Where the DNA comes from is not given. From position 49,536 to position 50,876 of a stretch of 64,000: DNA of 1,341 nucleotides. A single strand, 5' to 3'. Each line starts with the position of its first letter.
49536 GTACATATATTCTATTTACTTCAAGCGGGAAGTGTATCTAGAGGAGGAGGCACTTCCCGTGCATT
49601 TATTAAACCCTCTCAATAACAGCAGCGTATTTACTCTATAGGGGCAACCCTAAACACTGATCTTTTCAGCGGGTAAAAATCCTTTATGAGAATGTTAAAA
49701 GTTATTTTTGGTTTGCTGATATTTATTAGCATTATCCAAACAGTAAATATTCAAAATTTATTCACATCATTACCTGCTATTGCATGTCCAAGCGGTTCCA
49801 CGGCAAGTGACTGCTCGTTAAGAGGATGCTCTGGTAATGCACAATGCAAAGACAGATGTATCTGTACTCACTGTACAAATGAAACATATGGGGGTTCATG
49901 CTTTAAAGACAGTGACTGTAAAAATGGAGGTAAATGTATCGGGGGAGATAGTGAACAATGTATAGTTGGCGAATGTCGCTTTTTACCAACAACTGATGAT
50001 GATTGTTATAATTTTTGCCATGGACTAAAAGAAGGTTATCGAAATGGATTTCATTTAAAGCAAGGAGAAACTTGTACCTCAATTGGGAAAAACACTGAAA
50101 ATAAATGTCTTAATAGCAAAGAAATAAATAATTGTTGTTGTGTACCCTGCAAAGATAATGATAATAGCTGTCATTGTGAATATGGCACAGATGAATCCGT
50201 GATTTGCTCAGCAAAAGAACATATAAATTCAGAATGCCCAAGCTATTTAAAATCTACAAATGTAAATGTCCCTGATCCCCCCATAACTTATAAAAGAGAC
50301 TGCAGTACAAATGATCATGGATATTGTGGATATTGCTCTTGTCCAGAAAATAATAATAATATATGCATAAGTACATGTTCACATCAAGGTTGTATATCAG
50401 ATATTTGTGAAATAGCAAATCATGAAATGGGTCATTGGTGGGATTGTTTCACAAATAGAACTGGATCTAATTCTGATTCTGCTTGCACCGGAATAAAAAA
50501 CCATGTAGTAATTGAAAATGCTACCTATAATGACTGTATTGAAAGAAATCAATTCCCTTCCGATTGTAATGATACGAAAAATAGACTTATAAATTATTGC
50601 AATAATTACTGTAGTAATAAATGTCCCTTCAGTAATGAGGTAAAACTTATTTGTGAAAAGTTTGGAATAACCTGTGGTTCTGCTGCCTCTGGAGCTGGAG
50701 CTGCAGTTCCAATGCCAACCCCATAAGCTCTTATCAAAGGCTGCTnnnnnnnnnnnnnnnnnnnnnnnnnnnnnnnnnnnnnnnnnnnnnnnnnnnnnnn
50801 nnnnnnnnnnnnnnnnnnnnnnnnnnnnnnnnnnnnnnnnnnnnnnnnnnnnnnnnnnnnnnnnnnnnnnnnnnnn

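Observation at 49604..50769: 1.1-kb segment bounded by a perfect 23-bp direct repeat that duplicates a thiolase 3' end and carries a hyper-cysteine-rich secreted protein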

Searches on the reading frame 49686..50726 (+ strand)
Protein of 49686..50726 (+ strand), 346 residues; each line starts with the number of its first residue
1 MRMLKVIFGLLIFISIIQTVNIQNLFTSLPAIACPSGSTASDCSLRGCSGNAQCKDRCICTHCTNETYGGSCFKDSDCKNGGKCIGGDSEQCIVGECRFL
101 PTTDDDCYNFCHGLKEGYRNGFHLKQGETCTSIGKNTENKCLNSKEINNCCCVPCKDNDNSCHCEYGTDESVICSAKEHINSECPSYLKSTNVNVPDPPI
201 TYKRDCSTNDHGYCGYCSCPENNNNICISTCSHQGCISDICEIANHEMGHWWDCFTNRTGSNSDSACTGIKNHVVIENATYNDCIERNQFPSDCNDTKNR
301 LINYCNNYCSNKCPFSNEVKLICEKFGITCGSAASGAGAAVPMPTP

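Call 6: find_encoding_contigs(protein=window:49686-50726:+, flank=10000, max_places=10)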
Protein window:49686-50726:+ (346 aa): 4 contigs read that carry it; 2 places shown.
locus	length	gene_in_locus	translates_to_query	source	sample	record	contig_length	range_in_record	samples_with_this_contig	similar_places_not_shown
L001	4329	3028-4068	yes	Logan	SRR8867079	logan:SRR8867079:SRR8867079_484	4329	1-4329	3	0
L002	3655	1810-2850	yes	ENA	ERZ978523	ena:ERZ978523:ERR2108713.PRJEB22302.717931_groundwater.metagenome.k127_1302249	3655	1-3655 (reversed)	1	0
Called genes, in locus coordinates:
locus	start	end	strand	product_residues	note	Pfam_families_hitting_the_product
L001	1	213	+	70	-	?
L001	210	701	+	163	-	-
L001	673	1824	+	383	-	PF03702:AnmK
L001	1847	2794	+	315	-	PF00056:Ldh_1_N, PF02866:Ldh_1_C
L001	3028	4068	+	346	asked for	-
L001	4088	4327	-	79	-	?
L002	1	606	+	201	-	?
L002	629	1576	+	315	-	PF00056:Ldh_1_N, PF02866:Ldh_1_C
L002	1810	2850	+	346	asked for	-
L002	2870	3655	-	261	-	?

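Call 7: find_homologous_proteins(query=window:49686-50723:+, max_evalue=0.01)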
Query window:49686-50723:+ (346 aa): 1 proteins with E <= 0.01 among 535 candidates.
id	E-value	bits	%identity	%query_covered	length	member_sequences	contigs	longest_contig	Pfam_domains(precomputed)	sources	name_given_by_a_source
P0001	4.6e-238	808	100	99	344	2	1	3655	-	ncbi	-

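Call 8: search_protein_families(library=pfam, proteins=[window:49686-50723:+], max_evalue=0.1)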
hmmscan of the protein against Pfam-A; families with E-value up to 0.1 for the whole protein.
window:49686-50723:+ (346 aa): 0 families

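Call 27: search_protein_representatives(protein=window:49686-50723:+)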
Query: 346 residues. Proteins with E-value up to 0.001 (for the whole library): 12; up to 1e-10: 8; up to 1e-30: 1. The best 12 are listed.
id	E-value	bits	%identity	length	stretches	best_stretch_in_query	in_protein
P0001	1.5e-238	807.5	100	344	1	3-346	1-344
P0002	8.0e-22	94.2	38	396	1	103-336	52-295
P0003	1.1e-20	90.5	36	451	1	33-326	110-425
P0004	8.6e-18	80.9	35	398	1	101-331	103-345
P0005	3.0e-17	79.1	34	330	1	101-308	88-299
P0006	1.4e-14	70.3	32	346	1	27-325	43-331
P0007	3.7e-14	68.9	34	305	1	154-344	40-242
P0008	1.4e-13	67.0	33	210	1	154-324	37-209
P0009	4.0e-10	55.7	37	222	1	183-328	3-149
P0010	8.3e-09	51.3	46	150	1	25-102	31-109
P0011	2.9e-08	49.5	34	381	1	135-325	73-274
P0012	1.3e-04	37.5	36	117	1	237-323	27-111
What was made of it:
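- Tried and rejected: Only the exhaustive HMMER scan found homologs (call 27).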

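Call 31: predict_structure(protein=window:49686-50723:+)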
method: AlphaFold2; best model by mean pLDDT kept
length: 346 residues; sequences in the alignment: 1
mean_pLDDT: 43.5   pTM: 0.29
mean pLDDT of the five models: 43.5, 39.7, 39.0, 35.2, 31.2
residues with pLDDT >= 90: 4; 70-90: 68; 50-70: 21; < 50: 253
segments of 3 or more residues with pLDDT < 50: 23-261, 333-346
pLDDT, mean of each block of 10 residues (from residue 1): 74 71 44 37 34 33 30 31 32 29 33 31 27 27 29 31 31 29 29 25 27 30 32 31 29 35 61 80 81 79 83 77 87 41 38
secondary structure, 60 per line:
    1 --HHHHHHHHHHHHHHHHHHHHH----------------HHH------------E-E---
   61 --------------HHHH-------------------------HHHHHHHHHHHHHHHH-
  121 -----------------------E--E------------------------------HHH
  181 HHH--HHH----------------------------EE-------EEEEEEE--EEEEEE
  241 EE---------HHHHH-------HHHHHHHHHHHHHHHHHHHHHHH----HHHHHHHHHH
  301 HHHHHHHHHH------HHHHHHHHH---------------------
elements in order: H3-23 H75-78 H104-119 H178-183 E226-232 E235-242 H252-256 H264-286 H291-310 H317-325
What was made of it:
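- Tried and rejected: Structure: the single-sequence AF2 model was useless (pLDDT 43.5, call 31).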

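Call 39: find_encoding_contigs(protein=P0002, flank=6000, max_places=3)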
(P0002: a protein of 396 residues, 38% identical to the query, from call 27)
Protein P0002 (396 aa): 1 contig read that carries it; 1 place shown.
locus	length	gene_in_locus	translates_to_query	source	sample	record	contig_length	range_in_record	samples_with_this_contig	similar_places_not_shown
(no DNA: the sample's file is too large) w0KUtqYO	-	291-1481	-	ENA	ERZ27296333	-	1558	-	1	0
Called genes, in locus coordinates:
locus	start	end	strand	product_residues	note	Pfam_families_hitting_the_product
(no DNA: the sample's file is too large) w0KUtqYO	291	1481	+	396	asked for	-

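Call 41: find_homologous_proteins(query=A1, max_evalue=0.001)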
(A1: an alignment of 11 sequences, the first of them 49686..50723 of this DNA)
Query A1 (11 sequences) (346 aa, profile of the alignment): 2 proteins with E <= 0.001 among 2739 candidates.
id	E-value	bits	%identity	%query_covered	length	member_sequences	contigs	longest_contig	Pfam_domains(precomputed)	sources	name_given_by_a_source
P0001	2.9e-81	291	100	99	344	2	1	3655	-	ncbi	-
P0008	1.1e-58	217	31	49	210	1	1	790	-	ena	-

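Call 42: find_encoding_contigs(protein=P0003, flank=6000, max_places=3)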
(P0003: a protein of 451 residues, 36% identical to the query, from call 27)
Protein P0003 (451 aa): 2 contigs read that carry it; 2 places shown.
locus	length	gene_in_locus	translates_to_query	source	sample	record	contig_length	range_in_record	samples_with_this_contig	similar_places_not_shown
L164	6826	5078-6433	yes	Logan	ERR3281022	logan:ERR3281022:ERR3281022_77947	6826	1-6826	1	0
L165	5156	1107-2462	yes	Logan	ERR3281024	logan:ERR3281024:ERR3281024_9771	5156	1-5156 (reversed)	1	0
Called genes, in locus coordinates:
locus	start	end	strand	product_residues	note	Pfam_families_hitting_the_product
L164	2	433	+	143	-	?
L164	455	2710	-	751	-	PF02638:GHL10, PF13200:DUF4015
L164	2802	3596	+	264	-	PF01048:PNP_UDP_1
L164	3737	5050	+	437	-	-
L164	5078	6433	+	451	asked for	-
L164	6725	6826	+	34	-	?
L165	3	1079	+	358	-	?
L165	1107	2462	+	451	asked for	-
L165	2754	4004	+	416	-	PF00162:PGK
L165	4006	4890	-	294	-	-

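Call 43: find_encoding_contigs(protein=P0006, flank=6000, max_places=3)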
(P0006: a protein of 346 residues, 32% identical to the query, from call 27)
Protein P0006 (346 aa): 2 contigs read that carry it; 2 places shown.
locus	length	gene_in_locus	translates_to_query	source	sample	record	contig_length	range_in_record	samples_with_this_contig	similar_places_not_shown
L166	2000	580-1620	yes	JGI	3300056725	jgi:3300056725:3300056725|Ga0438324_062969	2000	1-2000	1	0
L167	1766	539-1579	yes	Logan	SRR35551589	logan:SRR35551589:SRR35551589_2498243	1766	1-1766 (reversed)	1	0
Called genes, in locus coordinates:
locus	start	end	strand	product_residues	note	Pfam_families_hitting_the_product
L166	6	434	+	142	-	-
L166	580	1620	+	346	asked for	-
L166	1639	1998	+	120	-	?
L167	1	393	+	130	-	?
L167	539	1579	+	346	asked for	-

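Call 44: find_encoding_contigs(protein=P0007, flank=6000, max_places=3)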
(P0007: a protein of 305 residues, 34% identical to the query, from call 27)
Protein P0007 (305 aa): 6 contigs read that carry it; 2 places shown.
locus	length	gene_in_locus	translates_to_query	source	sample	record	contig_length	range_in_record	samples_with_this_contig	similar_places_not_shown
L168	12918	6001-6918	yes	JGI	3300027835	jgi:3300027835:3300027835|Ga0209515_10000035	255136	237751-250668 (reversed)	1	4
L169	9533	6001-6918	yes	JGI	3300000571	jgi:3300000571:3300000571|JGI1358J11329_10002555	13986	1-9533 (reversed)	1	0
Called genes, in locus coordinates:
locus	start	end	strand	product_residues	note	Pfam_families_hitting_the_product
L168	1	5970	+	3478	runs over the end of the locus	?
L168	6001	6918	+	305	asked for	-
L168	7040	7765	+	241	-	-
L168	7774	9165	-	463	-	PF08545:ACP_syn_III (faint), PF08541:ACP_syn_III_C (weak)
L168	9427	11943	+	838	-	PF02737:3HCDH_N, PF00725:3HCDH (faint), PF00378:ECH_1, PF16113:ECH_2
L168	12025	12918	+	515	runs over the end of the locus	-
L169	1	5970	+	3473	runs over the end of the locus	?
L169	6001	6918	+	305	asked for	-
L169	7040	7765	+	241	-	-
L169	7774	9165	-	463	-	PF08545:ACP_syn_III (faint), PF08541:ACP_syn_III_C (weak)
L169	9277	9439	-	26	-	-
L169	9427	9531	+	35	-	?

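Call 45: find_encoding_contigs(protein=P0011, flank=6000, max_places=3)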
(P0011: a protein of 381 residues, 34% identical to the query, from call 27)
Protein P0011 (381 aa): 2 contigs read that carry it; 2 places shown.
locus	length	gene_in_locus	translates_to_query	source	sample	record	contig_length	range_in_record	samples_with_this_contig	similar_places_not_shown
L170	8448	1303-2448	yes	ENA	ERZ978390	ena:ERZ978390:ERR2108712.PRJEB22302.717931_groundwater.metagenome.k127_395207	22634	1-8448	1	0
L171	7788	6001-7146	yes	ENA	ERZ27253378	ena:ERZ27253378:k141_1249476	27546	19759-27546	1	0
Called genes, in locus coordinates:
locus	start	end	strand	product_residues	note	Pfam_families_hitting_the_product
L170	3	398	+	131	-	?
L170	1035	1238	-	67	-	-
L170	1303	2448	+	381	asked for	-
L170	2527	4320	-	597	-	PF01144:CoA_trans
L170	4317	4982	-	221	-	PF01613:Flavin_Reduct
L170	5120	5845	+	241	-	PF02517:Rce1-like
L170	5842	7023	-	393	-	PF02771:Acyl-CoA_dh_N, PF02770:Acyl-CoA_dh_M, PF00441:Acyl-CoA_dh_1, PF08028:Acyl-CoA_dh_2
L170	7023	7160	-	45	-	-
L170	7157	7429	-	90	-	-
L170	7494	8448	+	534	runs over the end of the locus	PF03255:ACCA, PF01039:Carboxyl_trans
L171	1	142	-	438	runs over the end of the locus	PF01966:HD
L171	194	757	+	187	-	PF01833:TIG (weak)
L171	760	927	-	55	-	-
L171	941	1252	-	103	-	PF01257:2Fe-2S_thioredx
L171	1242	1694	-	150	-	PF00085:Thioredoxin (weak)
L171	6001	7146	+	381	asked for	-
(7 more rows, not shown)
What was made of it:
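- The cargo gene has 11 homologs at unrelated loci (calls 27, 42-45).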

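Call 58: predict_structure(alignment_id=A1)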
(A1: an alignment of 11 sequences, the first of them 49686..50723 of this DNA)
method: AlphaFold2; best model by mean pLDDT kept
length: 346 residues; sequences in the alignment: 11
mean_pLDDT: 70.2   pTM: 0.60
mean pLDDT of the five models: 70.2, 68.9, 64.2, 62.3, 60.2
residues with pLDDT >= 90: 80; 70-90: 127; 50-70: 46; < 50: 93
segments of 3 or more residues with pLDDT < 50: 23-98, 134-137, 261-263, 334-340
pLDDT, mean of each block of 10 residues (from residue 1): 80 76 43 35 34 33 30 40 35 42 77 89 87 55 86 90 91 92 90 87 75 70 80 73 90 76 67 90 82 85 92 86 92 50 49
secondary structure, 60 per line:
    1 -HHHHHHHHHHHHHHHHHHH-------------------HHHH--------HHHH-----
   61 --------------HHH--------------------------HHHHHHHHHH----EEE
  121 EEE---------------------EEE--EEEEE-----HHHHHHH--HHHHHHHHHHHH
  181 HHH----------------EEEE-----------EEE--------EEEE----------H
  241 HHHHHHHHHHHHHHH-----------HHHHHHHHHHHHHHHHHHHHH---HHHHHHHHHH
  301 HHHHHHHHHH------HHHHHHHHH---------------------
elements in order: H2-20 H40-43 H52-55 H104-113 E118-123 E145-147 E150-154 H160-166 H169-183 E200-203 E215-217 E226-229 H240-255 H267-287 H291-310 H317-325
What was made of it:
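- On Zincin metallopeptidase: They lie in predicted helix 240-255 (call 58).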

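Call 61: search_solved_structures(query=A1, max_evalue=10)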
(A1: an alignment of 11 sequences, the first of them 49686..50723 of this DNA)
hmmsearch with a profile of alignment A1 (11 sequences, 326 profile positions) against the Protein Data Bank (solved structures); distinct sequences matched with E-value up to 10: 0.
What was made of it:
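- On Zincin metallopeptidase: PDB profile search returned 0 hits (call 61).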

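Call 64: fold_search(model_id=the predicted structure, library=pdb)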
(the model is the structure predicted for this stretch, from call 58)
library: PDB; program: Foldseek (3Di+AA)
matches with E <= 10: 30; with E <= 0.001: 0
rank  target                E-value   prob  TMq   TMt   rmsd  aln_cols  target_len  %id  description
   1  6zxk_H                2.9e+00  0.20  0.22  0.12   6.4       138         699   15  Fully-loaded anthrax lethal toxin in its heptameric pre-pore state and PA7LF(2+1B) arrangement (released 2020-09-02)
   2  1pwq_A                3.2e+00  0.23  0.12  0.06   4.4        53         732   19  Crystal structure of Anthrax Lethal Factor complexed with Thioacetyl-Tyr-Pro-Met-Amide, a metal-chelating peptidyl sma (released 2004-01-13)
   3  6zxj_I                3.4e+00  0.23  0.22  0.12   5.6       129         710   14  Fully-loaded anthrax lethal toxin in its heptameric pre-pore state, in which the third lethal factor is masked out (PA (released 2020-09-02)
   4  4pkt                  4.0e+00  0.20  0.12  0.08   4.4        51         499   20  Anthrax toxin lethal factor with bound small molecule inhibitor 13 (released 2014-11-12)
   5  6zxj_H                4.2e+00  0.16  0.22  0.12   6.4       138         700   16  Fully-loaded anthrax lethal toxin in its heptameric pre-pore state, in which the third lethal factor is masked out (PA (released 2020-09-02)
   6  2xve_B                5.2e+00  0.05  0.11  0.10   9.2        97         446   10  Crystal structure of bacterial flavin-containing monooxygenase (released 2011-05-04)
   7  5d1t                  5.8e+00  0.14  0.12  0.09   3.7        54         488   18  Anthrax toxin lethal factor with hydroxamic acid inhibitor (released 2015-11-11)
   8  9h2a_R                6.1e+00  0.03  0.13  0.20   9.9       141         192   13  AcMNPV complete basal cap (released 2025-06-04)
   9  1pwp_B                6.9e+00  0.08  0.16  0.08   7.5       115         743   15  Crystal Structure of the Anthrax Lethal Factor complexed with Small Molecule Inhibitor NSC 12155 (released 2004-01-13)
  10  5xah_A                6.9e+00  0.03  0.18  0.17  11.4       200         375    8  Crystal structure of human Importin4 (released 2018-02-14)
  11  2xve_A                6.9e+00  0.03  0.11  0.09  13.5       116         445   11  Crystal structure of bacterial flavin-containing monooxygenase (released 2011-05-04)
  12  4pkq                  7.2e+00  0.12  0.12  0.08   3.7        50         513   20  Anthrax toxin lethal factor with bound zinc (released 2014-11-12)
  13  3qtm_A                7.2e+00  0.07  0.14  0.15  12.5       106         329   10  Structure of S. pombe nuclear import adaptor Nro1 (Space group P21) (released 2011-09-21)
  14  3a8p_C                7.2e+00  0.03  0.12  0.16  15.0       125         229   11  Crystal structure of the Tiam2 PHCCEx domain (released 2009-11-24)
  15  7d4m_B                7.2e+00  0.02  0.11  0.09  11.3       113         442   12  Crystal structure of Tmm from strain HTCC7211 soaked with DMS for 5 min (released 2021-09-15)
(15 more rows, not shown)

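Call 65: fold_search(model_id=the predicted structure, library=viral)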
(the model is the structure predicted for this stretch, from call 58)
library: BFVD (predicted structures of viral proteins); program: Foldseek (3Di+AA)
matches with E <= 10: 9; with E <= 0.001: 0
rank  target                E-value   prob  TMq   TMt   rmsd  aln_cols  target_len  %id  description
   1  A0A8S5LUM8            2.8e-01  0.80  0.26  0.24  12.2       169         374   14  Minor capsid protein 2 [Siphoviridae sp. ctM3g2]
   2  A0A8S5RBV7            2.9e-01  0.80  0.24  0.31   5.2       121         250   21  Peptidase [virus sp. ctmTa7]
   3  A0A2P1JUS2            6.4e-01  0.54  0.25  0.43   7.0       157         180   10  Uncharacterized protein [Bacillus phage Anath]
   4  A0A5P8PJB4            4.3e+00  0.06  0.14  0.09  16.4       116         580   11  Tape measure protein [Serratia phage Muldoon]
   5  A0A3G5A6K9            5.4e+00  0.13  0.15  0.15  12.1        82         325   13  C2H2-type domain-containing protein [Hyperionvirus sp.]
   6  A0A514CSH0            6.4e+00  0.08  0.15  0.15   5.7        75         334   15  Uncharacterized protein [Achromobacter phage Motura]
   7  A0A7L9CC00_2          6.7e+00  0.01  0.09  0.03  32.4       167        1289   17  Polyprotein [Olivavirus actinidiae]
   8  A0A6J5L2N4            7.9e+00  0.08  0.13  0.18   8.6        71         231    7  Uncharacterized protein [uncultured Caudovirales phage]
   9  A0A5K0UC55            9.9e+00  0.01  0.12  0.12  23.8       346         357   10  Uncharacterized protein [Yasminevirus sp. GU-2018]
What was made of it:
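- On Zincin metallopeptidase: Foldseek best E = 2.9 (anthrax lethal factor) and 0.29 (a viral 'Peptidase'; the top viral hit, a minor capsid protein, scored E = 0.28) (calls 64, 65).
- Closest known: Zincin. Same: The top, non-significant Foldseek hits are lethal factor and a viral 'peptidase' (calls 64, 65).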

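Call 67: search_protein_families(library=pfam, alignment_id=A1, max_evalue=1)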
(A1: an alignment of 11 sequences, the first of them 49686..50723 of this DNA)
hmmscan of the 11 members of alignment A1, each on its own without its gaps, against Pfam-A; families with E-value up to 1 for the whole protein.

A. member 1, window:49686-50723:+ (346 aa): 1 family
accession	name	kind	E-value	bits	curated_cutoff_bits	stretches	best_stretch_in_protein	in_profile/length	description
PF00984.24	UDPG_MGDP_dh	-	0.55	10.8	25.4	0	305-338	10-43/94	UDP-glucose/GDP-mannose dehydrogenase family, central domain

B. families by the number of members that match (of 11 scanned): 7 families
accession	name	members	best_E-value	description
PF02389.20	Cornifin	1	0.00014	Cornifin (SPRR) family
PF10880.13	DUF2673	1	0.029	Protein of unknown function (DUF2673)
PF11971.13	CAMSAP_CH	1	0.095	CAMSAP CH domain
PF15269.12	zf-C2H2_7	1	0.095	Zinc-finger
PF01435.24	Peptidase_M48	1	0.21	Peptidase family M48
PF04886.17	PT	1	0.27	PT disordered repeat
PF00984.24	UDPG_MGDP_dh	1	0.55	UDP-glucose/GDP-mannose dehydrogenase family, central domain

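Call 68: search_protein_families(library=ncbifam, proteins=[window:49686-50723:+], max_evalue=0.01)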
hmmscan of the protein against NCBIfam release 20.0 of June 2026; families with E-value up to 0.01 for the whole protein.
window:49686-50723:+ (346 aa): 0 families
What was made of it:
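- On Zincin metallopeptidase: No Pfam or NCBIfam hit (calls 8, 67, 68).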

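Call 93: search_dna_similar(query=window:49686-50723:+, collection=phages, mode=protein, max_evalue=0.01, max_rows=10)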
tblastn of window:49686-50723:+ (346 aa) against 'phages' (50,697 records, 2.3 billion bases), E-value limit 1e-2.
No match.
